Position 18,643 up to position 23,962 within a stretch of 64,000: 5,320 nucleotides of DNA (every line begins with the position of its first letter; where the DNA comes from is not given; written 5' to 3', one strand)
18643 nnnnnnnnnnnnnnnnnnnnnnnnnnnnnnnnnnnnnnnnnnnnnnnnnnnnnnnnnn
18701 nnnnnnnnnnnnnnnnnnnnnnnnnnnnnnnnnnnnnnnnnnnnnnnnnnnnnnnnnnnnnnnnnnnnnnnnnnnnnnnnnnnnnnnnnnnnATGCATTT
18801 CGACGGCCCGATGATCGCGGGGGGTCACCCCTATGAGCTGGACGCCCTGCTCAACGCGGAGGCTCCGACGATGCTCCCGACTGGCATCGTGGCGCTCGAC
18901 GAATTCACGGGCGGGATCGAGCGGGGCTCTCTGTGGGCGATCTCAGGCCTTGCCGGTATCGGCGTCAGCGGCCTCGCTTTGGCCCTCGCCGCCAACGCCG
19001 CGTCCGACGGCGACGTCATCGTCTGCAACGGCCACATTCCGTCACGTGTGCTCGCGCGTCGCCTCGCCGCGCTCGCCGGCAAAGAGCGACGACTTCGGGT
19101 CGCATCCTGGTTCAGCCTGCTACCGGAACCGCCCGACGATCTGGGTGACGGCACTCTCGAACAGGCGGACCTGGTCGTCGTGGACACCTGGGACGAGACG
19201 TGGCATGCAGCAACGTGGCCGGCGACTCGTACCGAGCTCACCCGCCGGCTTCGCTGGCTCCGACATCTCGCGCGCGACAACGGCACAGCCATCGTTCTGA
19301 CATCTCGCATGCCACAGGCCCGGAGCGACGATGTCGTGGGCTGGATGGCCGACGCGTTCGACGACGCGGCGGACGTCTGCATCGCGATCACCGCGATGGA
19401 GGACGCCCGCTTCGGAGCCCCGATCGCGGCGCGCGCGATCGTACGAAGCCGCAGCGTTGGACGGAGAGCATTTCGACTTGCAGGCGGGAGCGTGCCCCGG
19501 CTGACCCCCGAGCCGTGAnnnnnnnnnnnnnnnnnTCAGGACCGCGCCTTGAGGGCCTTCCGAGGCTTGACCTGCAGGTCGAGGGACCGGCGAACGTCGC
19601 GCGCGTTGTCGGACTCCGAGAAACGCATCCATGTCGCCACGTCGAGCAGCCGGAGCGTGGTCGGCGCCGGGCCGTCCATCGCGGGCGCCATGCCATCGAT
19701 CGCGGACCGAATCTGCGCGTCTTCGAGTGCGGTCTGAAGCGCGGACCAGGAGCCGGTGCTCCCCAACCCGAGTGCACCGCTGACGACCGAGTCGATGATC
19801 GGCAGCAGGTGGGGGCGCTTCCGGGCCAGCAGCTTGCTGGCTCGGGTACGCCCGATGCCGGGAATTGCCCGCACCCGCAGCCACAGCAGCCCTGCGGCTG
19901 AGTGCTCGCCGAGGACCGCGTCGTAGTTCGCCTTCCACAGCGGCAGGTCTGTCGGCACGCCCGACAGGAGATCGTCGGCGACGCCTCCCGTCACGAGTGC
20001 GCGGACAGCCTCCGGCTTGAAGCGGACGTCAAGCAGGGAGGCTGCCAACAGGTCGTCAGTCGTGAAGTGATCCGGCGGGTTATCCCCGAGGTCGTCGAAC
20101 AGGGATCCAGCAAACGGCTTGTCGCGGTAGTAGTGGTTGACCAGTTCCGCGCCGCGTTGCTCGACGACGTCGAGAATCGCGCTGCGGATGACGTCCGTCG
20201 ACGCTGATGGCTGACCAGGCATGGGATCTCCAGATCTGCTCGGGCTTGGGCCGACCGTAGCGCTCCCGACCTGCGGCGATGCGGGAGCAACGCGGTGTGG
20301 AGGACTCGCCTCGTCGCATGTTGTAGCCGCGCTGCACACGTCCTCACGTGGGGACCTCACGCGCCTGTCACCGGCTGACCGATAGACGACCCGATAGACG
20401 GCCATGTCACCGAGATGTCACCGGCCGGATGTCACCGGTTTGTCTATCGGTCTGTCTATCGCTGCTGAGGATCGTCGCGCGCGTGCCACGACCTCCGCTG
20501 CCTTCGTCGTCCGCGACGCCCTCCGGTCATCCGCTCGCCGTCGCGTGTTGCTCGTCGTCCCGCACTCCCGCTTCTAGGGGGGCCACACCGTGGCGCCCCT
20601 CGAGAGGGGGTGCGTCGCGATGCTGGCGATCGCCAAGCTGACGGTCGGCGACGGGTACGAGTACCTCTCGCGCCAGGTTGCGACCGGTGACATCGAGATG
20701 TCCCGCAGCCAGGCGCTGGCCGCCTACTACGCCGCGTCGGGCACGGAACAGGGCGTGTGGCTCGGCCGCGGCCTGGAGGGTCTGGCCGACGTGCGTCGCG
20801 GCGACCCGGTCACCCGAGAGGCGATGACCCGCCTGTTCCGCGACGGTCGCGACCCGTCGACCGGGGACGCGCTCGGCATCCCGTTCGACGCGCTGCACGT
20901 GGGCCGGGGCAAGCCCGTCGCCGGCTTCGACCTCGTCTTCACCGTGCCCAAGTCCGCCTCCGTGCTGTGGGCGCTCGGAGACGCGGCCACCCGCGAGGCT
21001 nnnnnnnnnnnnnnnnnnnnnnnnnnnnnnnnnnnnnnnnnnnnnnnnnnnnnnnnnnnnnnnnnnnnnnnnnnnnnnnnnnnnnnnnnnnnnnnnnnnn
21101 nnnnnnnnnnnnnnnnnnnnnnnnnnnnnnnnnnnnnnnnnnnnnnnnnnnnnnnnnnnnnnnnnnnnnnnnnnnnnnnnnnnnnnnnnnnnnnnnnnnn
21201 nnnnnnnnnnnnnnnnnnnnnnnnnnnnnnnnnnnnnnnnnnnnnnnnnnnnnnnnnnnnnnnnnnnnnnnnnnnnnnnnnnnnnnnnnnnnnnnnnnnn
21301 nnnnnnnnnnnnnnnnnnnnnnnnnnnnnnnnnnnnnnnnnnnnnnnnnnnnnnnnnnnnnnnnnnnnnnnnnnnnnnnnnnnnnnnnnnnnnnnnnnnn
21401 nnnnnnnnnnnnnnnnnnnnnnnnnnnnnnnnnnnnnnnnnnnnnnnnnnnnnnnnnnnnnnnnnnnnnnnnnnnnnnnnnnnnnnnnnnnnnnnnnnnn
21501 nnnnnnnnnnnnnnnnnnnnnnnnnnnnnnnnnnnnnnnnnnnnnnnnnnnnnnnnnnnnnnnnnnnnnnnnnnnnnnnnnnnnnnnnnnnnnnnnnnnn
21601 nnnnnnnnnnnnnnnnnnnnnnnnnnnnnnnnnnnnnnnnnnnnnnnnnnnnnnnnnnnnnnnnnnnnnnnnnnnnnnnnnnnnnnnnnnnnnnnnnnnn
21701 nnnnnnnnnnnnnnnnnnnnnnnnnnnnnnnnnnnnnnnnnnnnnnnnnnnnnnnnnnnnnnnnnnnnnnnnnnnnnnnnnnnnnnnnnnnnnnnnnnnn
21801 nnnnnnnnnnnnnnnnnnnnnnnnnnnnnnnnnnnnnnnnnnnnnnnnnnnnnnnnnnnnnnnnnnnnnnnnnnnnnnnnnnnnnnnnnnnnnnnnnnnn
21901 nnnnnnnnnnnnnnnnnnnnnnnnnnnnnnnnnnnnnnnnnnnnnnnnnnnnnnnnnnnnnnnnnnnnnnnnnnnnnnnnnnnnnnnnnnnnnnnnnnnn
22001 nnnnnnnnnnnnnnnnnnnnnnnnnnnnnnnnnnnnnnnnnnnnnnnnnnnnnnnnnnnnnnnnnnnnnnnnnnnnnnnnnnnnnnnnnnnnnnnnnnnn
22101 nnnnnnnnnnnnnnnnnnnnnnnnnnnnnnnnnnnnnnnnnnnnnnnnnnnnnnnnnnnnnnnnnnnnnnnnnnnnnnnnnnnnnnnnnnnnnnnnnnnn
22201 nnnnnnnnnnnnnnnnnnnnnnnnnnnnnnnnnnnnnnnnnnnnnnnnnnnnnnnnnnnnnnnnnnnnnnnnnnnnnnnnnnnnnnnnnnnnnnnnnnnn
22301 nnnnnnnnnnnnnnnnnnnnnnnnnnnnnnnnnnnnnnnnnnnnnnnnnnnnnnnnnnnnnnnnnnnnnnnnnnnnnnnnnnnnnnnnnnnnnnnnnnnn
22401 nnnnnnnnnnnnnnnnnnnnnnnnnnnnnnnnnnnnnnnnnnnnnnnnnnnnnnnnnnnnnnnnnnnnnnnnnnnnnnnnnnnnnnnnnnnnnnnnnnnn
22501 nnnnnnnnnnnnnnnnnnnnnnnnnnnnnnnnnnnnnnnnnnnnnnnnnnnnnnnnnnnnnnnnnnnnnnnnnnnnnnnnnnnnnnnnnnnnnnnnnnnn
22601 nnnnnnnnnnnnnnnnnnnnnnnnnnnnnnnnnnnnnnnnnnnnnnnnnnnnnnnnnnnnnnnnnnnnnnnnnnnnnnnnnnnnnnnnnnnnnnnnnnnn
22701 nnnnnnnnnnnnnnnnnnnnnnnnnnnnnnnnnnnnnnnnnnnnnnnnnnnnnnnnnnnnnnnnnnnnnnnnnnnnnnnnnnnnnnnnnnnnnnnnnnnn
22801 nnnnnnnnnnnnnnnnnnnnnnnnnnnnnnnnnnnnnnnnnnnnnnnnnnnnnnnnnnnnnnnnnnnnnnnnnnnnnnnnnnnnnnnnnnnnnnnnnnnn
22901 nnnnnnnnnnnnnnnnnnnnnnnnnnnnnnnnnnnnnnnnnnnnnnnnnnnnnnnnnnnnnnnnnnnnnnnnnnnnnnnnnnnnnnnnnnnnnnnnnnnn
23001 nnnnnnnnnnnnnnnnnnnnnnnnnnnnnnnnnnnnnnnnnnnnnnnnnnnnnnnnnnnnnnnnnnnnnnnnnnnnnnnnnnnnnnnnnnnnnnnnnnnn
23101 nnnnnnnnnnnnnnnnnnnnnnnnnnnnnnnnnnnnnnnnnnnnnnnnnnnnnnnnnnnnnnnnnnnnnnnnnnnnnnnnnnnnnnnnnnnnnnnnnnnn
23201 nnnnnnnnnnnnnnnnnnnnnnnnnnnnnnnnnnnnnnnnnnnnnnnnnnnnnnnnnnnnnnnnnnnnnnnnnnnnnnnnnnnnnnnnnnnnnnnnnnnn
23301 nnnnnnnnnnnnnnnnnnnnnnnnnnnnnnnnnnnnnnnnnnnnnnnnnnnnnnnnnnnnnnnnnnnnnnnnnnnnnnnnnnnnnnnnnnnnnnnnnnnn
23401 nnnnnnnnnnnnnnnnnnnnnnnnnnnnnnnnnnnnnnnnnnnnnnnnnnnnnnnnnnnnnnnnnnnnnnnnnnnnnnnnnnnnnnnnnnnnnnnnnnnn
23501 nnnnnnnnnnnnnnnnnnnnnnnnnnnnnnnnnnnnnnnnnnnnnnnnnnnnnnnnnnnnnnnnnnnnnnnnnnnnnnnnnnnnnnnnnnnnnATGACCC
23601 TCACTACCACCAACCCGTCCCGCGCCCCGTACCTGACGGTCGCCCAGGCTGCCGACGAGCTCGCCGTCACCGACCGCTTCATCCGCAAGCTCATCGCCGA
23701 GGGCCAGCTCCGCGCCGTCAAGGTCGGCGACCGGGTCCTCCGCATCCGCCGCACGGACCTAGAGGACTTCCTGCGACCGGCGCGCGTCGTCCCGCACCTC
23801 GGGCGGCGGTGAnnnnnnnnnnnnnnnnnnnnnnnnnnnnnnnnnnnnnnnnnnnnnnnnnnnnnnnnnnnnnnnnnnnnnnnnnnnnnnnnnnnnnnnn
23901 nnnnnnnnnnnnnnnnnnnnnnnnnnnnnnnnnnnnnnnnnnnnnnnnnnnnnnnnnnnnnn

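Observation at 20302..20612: Relaxase leader with iterons (candidate oriT), duplicated as a decayed orphan copy at 34557-34858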

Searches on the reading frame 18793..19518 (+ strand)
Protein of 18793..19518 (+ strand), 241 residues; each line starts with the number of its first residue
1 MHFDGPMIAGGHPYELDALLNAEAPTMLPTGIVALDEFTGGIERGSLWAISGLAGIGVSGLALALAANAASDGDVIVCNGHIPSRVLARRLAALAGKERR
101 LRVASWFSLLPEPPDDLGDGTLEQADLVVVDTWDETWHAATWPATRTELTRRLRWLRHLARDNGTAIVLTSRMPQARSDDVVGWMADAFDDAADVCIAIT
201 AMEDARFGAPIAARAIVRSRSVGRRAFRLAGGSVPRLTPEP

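Call 11: search_protein_families(library=pfam, proteins=[window:18793-19518:+], max_evalue=0.01)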
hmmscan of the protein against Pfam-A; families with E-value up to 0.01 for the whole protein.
window:18793-19518:+ (241 aa): 2 families
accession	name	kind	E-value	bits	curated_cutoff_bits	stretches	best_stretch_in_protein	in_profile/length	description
PF03796.21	DnaB_C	-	7.3e-06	26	27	1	28-94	2-70/255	DnaB-like helicase C terminal domain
PF06745.19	ATPase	-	0.0031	17.4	26.6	1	29-72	2-46/231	KaiC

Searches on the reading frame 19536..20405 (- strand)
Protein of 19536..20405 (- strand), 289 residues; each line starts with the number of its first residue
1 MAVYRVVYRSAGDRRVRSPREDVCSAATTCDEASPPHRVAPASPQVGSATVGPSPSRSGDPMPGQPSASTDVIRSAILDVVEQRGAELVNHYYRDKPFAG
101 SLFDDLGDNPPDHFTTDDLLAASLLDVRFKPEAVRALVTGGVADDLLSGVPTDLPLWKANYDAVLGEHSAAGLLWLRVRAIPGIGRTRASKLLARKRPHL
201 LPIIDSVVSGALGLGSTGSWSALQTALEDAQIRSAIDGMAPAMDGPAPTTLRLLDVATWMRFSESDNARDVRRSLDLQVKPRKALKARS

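Call 11: search_protein_families(library=pfam, proteins=[window:19536-20405:-], max_evalue=0.01)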
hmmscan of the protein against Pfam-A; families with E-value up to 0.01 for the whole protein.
window:19536-20405:- (289 aa): 1 family
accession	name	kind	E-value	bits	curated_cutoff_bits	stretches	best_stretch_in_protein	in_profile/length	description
PF19827.4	DUF6308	-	3.3e-36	125.4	27.3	1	87-261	3-192/193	Family of unknown function (DUF6308)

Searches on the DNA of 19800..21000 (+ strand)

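Call 21: search_rna_families(source=window, start=19800, end=21000, threshold=evalue, max_evalue=1)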
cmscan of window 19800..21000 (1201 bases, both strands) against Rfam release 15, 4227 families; matches with E-value up to 1: 0.
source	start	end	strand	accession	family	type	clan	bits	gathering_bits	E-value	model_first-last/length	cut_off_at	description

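Call 23: search_dna_similar(query=window:20223-20619:+, collection=plasmids, mode=distant, max_evalue=0.01)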
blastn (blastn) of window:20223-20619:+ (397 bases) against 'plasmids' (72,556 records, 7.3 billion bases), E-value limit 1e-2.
No match.

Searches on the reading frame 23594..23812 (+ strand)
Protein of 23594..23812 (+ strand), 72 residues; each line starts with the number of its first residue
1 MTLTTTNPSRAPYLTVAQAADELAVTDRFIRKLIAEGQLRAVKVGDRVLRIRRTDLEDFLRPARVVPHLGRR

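Call 60: search_protein_families(library=pfam, proteins=[window:23594-23812:+], max_evalue=0.01)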
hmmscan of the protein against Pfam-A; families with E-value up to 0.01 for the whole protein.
window:23594-23812:+ (72 aa): 1 family
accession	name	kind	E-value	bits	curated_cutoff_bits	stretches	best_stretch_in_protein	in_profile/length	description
PF12728.13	HTH_17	-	8e-12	45.7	27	1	13-61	1-48/51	Helix-turn-helix domain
